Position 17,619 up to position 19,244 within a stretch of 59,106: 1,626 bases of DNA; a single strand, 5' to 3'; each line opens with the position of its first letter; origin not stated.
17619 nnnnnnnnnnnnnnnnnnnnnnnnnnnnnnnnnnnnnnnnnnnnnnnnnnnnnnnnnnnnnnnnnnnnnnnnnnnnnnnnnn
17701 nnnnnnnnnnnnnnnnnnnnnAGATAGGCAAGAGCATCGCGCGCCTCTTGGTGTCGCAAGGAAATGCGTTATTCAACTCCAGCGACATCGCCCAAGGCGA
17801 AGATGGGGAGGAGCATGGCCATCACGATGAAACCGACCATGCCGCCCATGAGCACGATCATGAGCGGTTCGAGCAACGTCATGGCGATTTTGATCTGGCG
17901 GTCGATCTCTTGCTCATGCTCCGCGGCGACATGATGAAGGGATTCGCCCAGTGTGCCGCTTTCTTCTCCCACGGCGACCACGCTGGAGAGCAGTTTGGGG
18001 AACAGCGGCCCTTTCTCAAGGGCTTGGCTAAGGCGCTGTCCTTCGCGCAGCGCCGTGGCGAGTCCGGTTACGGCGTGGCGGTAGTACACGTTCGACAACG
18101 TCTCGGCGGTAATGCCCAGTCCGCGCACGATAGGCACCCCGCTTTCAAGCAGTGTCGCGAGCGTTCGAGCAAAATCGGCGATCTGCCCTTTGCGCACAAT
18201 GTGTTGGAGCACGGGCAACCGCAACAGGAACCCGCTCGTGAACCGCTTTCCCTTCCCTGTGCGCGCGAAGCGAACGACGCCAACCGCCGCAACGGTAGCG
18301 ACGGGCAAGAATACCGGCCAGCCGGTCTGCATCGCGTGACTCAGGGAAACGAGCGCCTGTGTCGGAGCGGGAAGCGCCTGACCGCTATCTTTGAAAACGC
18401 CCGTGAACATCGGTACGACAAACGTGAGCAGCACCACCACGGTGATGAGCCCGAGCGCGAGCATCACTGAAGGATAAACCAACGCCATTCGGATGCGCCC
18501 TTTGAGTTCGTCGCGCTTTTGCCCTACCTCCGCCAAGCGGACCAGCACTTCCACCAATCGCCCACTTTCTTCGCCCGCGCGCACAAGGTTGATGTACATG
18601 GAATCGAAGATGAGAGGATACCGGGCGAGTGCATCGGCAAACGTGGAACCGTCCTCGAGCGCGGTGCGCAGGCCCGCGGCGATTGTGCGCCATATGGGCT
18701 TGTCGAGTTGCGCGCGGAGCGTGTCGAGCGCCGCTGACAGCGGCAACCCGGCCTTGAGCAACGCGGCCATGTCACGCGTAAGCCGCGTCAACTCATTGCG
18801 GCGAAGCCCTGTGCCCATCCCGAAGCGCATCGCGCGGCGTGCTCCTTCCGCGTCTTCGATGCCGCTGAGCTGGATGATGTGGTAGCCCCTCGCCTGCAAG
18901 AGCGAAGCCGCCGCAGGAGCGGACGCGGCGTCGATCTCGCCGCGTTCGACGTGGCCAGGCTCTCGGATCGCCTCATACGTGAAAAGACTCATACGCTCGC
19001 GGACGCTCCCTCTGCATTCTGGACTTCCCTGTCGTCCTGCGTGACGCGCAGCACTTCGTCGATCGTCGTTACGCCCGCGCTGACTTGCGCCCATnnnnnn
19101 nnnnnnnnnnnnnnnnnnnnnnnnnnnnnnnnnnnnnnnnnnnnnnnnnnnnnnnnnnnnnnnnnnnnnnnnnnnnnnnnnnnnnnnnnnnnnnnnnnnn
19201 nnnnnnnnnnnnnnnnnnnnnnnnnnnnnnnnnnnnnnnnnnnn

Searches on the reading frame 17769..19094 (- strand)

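Call 22: search_protein_families(library=pfam, proteins=[window:17769-19094:-], max_evalue=0.00001)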
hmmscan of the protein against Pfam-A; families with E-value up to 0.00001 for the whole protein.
window:17769-19094:- (441 aa): 1 family
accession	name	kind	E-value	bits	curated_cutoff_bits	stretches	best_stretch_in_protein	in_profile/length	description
PF00482.28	T2SSF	-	2e-59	199.5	25.2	2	308-430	1-125/125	Type II secretion system (T2SS), protein F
